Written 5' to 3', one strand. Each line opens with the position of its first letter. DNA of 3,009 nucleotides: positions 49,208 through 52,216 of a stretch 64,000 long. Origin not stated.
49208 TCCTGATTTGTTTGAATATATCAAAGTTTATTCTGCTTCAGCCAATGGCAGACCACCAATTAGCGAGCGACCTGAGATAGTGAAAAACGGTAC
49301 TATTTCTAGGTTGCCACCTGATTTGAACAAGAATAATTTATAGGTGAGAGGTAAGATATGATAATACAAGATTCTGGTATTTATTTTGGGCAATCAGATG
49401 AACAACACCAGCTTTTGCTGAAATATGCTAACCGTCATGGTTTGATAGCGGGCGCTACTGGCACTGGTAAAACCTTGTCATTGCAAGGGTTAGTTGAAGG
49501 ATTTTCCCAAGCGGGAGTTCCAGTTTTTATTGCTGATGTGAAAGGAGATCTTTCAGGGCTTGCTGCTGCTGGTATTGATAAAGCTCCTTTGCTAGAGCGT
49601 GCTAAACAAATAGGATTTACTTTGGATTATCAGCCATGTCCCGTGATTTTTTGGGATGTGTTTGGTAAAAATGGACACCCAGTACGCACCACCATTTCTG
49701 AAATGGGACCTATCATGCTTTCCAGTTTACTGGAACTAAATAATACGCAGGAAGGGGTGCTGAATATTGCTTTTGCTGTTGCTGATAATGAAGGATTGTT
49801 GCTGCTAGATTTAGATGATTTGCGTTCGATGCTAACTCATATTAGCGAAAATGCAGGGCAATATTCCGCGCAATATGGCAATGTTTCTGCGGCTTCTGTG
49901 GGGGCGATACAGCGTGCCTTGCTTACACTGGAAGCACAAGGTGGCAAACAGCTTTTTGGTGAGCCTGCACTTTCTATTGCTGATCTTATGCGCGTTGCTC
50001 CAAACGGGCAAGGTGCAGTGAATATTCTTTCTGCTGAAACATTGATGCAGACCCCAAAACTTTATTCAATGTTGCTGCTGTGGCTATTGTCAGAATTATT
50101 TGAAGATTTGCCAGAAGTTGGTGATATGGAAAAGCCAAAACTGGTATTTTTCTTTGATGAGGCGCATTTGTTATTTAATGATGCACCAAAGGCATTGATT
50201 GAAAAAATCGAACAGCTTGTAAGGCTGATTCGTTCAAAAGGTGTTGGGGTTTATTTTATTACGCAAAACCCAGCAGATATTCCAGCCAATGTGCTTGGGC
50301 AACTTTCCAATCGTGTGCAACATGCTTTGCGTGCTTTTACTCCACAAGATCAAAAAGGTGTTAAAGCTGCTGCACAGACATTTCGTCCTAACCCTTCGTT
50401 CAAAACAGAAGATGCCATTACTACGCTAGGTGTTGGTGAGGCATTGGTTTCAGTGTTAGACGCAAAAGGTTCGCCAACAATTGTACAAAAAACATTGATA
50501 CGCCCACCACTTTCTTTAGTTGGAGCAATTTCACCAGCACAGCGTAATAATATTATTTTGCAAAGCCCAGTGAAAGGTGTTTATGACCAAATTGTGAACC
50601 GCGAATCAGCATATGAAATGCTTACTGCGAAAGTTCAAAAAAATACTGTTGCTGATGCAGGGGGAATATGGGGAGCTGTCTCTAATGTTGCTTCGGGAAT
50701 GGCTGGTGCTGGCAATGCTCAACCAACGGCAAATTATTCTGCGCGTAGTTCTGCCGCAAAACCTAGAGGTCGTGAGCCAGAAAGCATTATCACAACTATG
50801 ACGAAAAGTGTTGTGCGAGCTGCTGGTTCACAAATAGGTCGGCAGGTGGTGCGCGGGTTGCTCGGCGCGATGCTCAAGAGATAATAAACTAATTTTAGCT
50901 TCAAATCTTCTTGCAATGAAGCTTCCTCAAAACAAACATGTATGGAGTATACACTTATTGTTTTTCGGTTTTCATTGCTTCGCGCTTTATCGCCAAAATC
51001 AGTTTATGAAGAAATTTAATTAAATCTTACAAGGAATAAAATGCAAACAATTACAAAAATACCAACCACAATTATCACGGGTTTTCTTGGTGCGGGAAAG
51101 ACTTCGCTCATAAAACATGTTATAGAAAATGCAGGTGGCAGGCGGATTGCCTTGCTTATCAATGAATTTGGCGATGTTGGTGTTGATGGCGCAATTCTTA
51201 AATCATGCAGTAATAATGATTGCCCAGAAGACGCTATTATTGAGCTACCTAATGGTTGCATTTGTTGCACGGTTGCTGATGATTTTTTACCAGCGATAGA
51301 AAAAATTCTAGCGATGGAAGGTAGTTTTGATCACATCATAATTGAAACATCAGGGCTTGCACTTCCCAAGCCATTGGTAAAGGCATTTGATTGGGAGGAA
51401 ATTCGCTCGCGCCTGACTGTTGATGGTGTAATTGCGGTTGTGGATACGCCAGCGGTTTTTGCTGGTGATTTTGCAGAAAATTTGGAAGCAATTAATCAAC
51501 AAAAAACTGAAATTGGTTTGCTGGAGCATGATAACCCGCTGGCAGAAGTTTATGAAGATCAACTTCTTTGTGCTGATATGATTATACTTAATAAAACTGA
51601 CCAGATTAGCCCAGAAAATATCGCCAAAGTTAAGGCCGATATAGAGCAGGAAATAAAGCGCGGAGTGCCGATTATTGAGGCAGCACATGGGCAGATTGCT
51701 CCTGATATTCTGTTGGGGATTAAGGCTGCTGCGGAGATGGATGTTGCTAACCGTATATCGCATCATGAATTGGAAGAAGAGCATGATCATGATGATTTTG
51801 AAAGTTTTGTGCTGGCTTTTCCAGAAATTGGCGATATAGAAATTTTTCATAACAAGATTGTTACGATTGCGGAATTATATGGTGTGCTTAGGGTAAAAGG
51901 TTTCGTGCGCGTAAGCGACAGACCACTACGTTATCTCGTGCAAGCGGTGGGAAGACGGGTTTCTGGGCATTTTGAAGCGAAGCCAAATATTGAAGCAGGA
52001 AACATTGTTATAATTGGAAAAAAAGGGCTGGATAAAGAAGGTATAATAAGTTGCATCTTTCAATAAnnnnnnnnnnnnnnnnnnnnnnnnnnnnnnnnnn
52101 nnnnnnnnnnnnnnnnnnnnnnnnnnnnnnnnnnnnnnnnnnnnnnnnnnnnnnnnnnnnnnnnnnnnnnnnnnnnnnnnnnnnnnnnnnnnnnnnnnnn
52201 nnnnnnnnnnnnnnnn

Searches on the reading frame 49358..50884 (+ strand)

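Call 25: search_protein_families(library=pfam, proteins=[window:49358-50884:+], max_evalue=0.001)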
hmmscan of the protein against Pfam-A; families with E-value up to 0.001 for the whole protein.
window:49358-50884:+ (508 aa): 7 families
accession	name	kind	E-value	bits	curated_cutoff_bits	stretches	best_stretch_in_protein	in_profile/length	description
PF05872.18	HerA_C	-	3.6e-222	738.9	22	1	12-505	8-497/502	Helicase HerA-like C-terminal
PF01935.23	DUF87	-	3.6e-06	27.7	23.2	1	22-223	20-198/220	Helicase HerA, central domain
PF12846.13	AAA_10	-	1.3e-05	24.8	27.5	0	231-315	213-293/362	AAA-like domain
PF13401.12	AAA_22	-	8.2e-05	23.4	27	0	25-62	5-42/130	AAA domain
PF10412.15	TrwB_AAD_bind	-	0.00022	20.7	20.5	0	24-65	14-55/387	Type IV secretion-system coupling protein DNA-binding domain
PF01580.24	FtsK_SpoIIIE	-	0.0004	20.3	24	0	14-46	28-60/221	FtsK/SpoIIIE family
PF04851.21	ResIII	-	0.00047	20.5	22.5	0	21-52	19-50/164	Type III restriction enzyme, res subunit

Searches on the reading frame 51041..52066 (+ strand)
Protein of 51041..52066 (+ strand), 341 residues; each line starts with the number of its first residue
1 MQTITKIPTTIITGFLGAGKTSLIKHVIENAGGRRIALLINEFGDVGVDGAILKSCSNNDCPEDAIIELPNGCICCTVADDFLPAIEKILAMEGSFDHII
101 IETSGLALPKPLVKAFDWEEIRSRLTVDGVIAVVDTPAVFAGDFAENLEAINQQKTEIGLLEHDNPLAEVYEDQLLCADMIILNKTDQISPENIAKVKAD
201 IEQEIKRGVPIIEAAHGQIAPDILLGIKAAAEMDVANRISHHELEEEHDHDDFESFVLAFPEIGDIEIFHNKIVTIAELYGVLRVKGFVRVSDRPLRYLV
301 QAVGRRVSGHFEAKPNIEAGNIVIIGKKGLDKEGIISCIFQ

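Call 25: search_protein_families(library=pfam, proteins=[window:51041-52066:+], max_evalue=0.001)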
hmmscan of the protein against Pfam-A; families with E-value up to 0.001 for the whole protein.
window:51041-52066:+ (341 aa): 2 families
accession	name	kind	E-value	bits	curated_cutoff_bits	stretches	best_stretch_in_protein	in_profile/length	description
PF02492.25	cobW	-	5.7e-55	186.1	20.7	1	8-211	1-178/180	CobW/HypB/UreG, nucleotide-binding domain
PF07683.19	CobW_C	-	4.1e-10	39.8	22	1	253-335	1-86/94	Cobalamin synthesis protein cobW C-terminal domain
